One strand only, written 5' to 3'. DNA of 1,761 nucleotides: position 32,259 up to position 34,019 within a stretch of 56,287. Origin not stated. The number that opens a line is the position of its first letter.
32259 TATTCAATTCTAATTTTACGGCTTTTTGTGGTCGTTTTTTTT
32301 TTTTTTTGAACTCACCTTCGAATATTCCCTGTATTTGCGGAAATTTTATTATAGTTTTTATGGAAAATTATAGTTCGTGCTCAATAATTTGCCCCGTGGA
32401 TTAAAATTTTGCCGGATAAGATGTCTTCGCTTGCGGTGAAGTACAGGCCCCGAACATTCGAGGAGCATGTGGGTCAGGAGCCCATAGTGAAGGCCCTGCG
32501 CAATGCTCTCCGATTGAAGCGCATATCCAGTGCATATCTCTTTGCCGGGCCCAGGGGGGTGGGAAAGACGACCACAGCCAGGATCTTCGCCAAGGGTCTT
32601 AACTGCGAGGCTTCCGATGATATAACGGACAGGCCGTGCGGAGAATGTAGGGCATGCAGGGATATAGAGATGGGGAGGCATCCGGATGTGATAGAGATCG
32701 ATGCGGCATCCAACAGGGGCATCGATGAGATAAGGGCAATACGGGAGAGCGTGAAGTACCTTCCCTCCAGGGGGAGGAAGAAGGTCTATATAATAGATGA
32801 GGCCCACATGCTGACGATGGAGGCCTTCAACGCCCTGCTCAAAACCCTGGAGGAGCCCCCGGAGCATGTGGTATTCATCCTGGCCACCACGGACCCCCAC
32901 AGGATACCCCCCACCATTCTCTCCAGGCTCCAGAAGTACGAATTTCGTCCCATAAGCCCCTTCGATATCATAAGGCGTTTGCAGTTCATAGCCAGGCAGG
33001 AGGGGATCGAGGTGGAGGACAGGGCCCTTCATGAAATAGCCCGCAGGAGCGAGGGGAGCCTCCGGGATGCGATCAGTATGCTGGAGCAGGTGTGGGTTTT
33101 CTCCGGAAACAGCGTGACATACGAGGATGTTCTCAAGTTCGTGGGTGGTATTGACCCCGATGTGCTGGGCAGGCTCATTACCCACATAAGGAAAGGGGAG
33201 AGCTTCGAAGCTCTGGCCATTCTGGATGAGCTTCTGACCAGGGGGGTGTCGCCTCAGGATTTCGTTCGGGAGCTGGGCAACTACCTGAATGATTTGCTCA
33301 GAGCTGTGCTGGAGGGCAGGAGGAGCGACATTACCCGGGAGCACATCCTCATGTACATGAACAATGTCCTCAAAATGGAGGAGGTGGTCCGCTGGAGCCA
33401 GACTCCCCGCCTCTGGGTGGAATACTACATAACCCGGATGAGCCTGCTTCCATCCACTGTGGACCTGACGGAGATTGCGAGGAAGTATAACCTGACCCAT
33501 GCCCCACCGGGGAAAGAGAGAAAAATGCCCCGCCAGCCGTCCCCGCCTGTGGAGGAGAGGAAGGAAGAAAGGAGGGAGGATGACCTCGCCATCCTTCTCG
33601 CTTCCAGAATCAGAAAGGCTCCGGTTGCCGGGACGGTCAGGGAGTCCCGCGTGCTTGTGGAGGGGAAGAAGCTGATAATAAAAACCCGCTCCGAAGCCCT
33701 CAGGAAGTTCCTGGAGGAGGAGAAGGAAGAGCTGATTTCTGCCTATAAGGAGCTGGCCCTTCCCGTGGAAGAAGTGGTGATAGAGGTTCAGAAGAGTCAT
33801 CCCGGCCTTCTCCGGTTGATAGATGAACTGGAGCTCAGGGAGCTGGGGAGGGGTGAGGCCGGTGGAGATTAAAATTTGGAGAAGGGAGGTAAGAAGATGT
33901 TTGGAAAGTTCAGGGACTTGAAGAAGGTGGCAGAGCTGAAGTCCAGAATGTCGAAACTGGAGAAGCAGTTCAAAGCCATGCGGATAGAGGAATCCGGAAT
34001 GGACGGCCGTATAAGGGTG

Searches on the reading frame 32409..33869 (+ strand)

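Call 81: search_protein_families(library=pfam, proteins=[window:32409-33869:+], max_evalue=0.0001)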
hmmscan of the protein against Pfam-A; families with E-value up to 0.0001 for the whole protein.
window:32409-33869:+ (487 aa): 7 families
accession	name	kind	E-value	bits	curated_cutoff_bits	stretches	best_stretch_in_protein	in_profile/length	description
PF13177.12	DNA_pol3_delta2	-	4.9e-48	163.6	27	1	23-182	2-160/161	DNA polymerase III, delta subunit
PF00004.35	AAA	-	4.6e-13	50.2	21.2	1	44-178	2-127/131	ATPase family associated with various cellular activities (AAA)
PF22608.2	DNAX_ATPase_lid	-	5.8e-12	45.6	27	1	187-232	2-47/49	DNA polymerase III clamp loader subunit, ATPase lid domain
PF21960.2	RCF1-5-like_lid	-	1e-08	35.4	27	1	190-226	2-39/43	RCF1/5-like, AAA+ ATPase lid domain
PF13401.12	AAA_22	-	4.7e-08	33.9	27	1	44-161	9-123/130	AAA domain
PF05496.18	RuvB_N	-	5.3e-06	26.7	27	1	13-67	2-60/159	Holliday junction DNA helicase RuvB P-loop domain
PF12169.13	DNA_pol3_gamma3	-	6.8e-05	23.1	24.4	0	236-329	1-93/143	DNA polymerase III subunits gamma and tau domain III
